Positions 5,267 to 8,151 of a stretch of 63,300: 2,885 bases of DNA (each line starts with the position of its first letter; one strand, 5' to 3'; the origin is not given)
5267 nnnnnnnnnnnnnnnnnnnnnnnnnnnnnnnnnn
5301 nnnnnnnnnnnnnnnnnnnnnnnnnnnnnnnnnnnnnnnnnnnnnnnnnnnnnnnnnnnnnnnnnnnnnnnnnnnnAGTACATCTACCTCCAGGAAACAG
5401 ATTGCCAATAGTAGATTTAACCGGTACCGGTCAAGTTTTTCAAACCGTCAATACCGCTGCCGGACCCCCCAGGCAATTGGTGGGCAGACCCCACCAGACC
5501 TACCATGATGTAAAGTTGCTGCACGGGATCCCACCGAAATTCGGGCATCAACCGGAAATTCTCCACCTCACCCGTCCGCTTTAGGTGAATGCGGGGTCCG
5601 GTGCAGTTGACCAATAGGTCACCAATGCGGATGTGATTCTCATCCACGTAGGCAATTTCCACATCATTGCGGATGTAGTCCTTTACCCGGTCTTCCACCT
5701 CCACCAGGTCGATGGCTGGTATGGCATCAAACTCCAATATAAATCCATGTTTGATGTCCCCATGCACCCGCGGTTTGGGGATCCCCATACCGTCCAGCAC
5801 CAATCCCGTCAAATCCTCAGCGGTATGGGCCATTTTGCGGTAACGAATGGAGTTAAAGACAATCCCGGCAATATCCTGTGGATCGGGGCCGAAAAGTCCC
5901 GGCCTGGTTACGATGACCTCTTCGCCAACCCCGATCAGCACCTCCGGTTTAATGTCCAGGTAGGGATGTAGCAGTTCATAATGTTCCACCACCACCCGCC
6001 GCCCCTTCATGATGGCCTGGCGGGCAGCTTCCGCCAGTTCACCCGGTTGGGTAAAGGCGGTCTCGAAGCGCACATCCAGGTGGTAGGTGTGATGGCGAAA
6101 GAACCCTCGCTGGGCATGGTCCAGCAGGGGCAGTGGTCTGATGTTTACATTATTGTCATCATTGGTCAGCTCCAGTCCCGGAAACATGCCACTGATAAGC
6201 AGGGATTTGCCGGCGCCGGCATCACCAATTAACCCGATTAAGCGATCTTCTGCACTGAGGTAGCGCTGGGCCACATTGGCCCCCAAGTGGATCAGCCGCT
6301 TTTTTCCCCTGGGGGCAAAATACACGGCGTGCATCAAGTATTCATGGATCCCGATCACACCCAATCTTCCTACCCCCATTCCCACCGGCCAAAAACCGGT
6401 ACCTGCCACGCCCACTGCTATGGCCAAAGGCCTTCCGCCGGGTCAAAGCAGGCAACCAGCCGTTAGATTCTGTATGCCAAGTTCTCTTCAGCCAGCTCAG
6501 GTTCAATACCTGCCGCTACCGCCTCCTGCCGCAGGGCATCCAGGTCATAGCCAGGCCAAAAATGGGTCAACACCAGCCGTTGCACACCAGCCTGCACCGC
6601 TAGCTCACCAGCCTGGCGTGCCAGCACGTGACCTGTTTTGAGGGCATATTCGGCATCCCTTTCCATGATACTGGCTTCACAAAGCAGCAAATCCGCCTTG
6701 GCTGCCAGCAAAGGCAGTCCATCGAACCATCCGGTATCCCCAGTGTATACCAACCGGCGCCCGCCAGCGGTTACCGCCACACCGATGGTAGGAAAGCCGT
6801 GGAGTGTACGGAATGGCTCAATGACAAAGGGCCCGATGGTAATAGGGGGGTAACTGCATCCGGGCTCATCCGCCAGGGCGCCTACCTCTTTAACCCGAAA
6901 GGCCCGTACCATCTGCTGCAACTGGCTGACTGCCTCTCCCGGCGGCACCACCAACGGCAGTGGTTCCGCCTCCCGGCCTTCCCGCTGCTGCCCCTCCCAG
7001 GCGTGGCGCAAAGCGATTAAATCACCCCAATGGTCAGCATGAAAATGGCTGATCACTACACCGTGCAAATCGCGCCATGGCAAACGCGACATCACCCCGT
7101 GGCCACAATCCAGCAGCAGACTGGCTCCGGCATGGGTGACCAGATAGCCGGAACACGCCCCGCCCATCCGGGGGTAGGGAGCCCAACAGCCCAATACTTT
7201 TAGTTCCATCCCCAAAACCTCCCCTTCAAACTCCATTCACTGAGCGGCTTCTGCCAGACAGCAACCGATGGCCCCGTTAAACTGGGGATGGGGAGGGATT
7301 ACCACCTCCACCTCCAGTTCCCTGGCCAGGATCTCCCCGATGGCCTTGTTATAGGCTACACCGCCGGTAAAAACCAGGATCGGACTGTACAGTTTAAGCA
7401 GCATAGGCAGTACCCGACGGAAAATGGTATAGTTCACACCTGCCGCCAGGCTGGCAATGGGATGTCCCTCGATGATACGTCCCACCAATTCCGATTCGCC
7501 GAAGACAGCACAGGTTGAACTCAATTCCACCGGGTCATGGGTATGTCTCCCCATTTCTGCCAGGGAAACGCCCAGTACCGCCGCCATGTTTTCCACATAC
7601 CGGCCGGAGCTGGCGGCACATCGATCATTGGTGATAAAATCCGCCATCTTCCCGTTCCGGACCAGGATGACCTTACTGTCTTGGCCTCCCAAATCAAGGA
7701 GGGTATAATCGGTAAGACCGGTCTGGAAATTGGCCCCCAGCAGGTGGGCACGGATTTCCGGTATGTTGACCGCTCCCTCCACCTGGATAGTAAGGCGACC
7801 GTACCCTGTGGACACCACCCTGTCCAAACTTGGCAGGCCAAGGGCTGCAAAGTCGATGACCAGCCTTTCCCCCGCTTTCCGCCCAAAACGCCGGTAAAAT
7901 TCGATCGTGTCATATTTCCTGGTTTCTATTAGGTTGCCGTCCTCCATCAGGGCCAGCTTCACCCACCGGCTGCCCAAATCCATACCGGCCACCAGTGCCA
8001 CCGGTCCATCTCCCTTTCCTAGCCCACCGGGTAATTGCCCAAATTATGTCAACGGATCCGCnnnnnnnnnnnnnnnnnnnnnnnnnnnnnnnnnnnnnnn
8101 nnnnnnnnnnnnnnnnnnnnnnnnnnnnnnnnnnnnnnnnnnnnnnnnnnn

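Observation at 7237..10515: Glutamate-mutase E-subunit homolog with no B12-binding partner, in an apparent operon with a 2-hydroxyacyl-CoA-dehydratase-like protein and its ATP-driven activase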

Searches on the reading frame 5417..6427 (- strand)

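Call 4: search_protein_families(library=pfam, proteins=[window:5417-6427:-], max_evalue=0.01)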
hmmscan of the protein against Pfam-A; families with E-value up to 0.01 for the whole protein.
window:5417-6427:- (336 aa): 1 family
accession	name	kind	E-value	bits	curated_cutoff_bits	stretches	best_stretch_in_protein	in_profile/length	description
PF02367.23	TsaE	-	0.0048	17.3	26.6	0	45-156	7-108/128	Threonylcarbamoyl adenosine biosynthesis protein TsaE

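Call 5: search_protein_families(library=ncbifam, proteins=[window:5417-6427:-], max_evalue=0.01)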
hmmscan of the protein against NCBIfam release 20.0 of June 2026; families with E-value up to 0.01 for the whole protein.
window:5417-6427:- (336 aa): 0 families

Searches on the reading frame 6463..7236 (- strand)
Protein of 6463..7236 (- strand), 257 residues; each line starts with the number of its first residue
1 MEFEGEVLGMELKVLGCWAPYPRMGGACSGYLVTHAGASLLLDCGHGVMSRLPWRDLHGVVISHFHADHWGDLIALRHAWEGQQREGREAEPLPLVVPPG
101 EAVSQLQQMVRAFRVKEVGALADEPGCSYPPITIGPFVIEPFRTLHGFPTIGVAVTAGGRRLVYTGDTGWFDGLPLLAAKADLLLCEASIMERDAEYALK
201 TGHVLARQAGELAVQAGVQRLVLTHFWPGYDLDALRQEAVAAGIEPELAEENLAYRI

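Call 4: search_protein_families(library=pfam, proteins=[window:6463-7236:-], max_evalue=0.01)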
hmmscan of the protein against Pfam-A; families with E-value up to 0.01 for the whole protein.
window:6463-7236:- (257 aa): 2 families
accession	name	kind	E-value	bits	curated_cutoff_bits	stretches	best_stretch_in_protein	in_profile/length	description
PF12706.13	Lactamase_B_2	-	5.3e-21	75.6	27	1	40-226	3-200/200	Beta-lactamase superfamily domain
PF00753.33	Lactamase_B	-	3.4e-12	47.1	22.7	1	25-179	3-161/196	Metallo-beta-lactamase superfamily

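Call 5: search_protein_families(library=ncbifam, proteins=[window:6463-7236:-], max_evalue=0.01)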
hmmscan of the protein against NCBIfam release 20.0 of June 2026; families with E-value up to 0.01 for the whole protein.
window:6463-7236:- (257 aa): 13 families
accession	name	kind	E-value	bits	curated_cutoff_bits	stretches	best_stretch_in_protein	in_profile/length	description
NF041851.1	cyc_nuc_deg_phdiest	equivalog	2.9e-30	105.5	400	1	10-239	1-234/253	cyclic nucleotide-degrading phosphodiesterase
NF000801.0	PRK00055.1-3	equivalog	8.9e-30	103.8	252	2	158-253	203-299/307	ribonuclease Z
TIGR02651.1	RNase_Z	equivalog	9.7e-28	97.1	292.95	2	158-242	200-287/302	ribonuclease Z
NF000805.0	PRK00055.2-3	equivalog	1.7e-20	73.5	416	1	153-240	194-282/307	ribonuclease Z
NF002558.0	PRK02126.1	subfamily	1.9e-15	56.7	315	2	173-233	260-320/345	ribonuclease Z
NF000806.0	PRK00055.2-4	equivalog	2.3e-14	53.3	363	1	10-229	2-244/280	ribonuclease Z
NF000804.0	PRK00055.2-1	equivalog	5.1e-14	52.1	402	1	177-253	218-295/306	ribonuclease Z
NF000800.0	PRK00055.1-1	equivalog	7.4e-11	41.6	398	1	140-238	187-286/305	ribonuclease Z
NF041257.1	GntH_guanitoxin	equivalog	1e-08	34.5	333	1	10-102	13-110/374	guanitoxin biosynthesis MBL fold metallo-hydrolase GntH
TIGR02649.1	true_RNase_BN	exception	7.2e-08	31.8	563.7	1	154-232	198-276/304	ribonuclease BN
TIGR03307.1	PhnP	equivalog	1.3e-06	28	272.25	1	27-171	37-166/249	phosphonate metabolism protein PhnP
NF001911.0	PRK00685.1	equivalog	0.005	16.3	144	0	58-77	42-61/228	metal-dependent hydrolase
NF002553.0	PRK02113.1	equivalog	0.0075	15.7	386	0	31-78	38-88/252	MBL fold metallo-hydrolase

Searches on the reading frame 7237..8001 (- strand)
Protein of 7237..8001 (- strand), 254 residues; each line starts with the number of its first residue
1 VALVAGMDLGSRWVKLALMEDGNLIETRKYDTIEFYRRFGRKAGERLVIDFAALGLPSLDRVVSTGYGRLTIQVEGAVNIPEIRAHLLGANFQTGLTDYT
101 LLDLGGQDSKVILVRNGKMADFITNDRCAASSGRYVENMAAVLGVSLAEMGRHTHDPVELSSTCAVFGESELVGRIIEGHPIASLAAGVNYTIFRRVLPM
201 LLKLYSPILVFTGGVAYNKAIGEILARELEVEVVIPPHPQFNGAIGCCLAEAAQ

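Call 4: search_protein_families(library=pfam, proteins=[window:7237-8001:-], max_evalue=0.01)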
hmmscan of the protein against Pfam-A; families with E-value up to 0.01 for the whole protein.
window:7237-8001:- (254 aa): 1 family
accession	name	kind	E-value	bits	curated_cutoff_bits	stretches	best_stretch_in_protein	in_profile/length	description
PF01869.26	BcrAD_BadFG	-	4e-30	105.7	31.5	1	6-249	2-269/271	BadF/BadG/BcrA/BcrD ATPase family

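Call 5: search_protein_families(library=ncbifam, proteins=[window:7237-8001:-], max_evalue=0.01)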
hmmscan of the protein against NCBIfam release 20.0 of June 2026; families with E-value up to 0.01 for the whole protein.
window:7237-8001:- (254 aa): 5 families
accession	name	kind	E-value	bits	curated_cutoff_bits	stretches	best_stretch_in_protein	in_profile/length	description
TIGR00241.1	CoA_E_activ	domain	3.8e-54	183.8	125.4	1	4-249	2-247/248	acyl-CoA dehydratase activase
TIGR03286.1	methan_mark_15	hypoth_equivalog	1.6e-26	93.3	455.75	1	3-249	145-399/404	methanogenesis marker 15 protein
TIGR03192.1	benz_CoA_bzdQ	equivalog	4.4e-26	92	380.2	1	4-249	34-284/293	benzoyl-CoA reductase, bzd-type, subunit Q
TIGR02259.1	benz_CoA_red_A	equivalog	9e-24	84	578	1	61-247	232-428/432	benzoyl-CoA reductase subunit A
TIGR02261.1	benz_CoA_red_D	equivalog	7.6e-12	44.9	312.85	1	84-249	85-260/262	benzoyl-CoA reductase subunit D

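Call 70: search_solved_structures(query=window:7237-8001:-, show_alignments=2, max_evalue=0.00001)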
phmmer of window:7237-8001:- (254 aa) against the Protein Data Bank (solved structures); distinct sequences matched with E-value up to 0.00001: 5.
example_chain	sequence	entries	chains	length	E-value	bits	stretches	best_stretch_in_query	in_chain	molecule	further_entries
4eht_A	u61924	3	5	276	2.7e-38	135.2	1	6-249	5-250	Activator of 2-hydroxyisocaproyl-CoA dehydratase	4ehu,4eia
1hux_A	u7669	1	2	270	2.1e-35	125.7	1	5-249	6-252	ACTIVATOR OF (R)-2-HYDROXYGLUTARYL-COA DEHYDRATASE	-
9gai_D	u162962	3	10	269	9.3e-29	103.9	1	4-249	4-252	3-methylbenzoyl-CoA reductase alpha subunit MbdQ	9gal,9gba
7yyl_E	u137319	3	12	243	2.5e-28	102.6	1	4-249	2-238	Putative CoA-substrate-specific enzyme activase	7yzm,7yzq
9gai_C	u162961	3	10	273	8.3e-17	64.8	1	3-249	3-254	3-methylbenzoyl-CoA reductase delta subunit MbdP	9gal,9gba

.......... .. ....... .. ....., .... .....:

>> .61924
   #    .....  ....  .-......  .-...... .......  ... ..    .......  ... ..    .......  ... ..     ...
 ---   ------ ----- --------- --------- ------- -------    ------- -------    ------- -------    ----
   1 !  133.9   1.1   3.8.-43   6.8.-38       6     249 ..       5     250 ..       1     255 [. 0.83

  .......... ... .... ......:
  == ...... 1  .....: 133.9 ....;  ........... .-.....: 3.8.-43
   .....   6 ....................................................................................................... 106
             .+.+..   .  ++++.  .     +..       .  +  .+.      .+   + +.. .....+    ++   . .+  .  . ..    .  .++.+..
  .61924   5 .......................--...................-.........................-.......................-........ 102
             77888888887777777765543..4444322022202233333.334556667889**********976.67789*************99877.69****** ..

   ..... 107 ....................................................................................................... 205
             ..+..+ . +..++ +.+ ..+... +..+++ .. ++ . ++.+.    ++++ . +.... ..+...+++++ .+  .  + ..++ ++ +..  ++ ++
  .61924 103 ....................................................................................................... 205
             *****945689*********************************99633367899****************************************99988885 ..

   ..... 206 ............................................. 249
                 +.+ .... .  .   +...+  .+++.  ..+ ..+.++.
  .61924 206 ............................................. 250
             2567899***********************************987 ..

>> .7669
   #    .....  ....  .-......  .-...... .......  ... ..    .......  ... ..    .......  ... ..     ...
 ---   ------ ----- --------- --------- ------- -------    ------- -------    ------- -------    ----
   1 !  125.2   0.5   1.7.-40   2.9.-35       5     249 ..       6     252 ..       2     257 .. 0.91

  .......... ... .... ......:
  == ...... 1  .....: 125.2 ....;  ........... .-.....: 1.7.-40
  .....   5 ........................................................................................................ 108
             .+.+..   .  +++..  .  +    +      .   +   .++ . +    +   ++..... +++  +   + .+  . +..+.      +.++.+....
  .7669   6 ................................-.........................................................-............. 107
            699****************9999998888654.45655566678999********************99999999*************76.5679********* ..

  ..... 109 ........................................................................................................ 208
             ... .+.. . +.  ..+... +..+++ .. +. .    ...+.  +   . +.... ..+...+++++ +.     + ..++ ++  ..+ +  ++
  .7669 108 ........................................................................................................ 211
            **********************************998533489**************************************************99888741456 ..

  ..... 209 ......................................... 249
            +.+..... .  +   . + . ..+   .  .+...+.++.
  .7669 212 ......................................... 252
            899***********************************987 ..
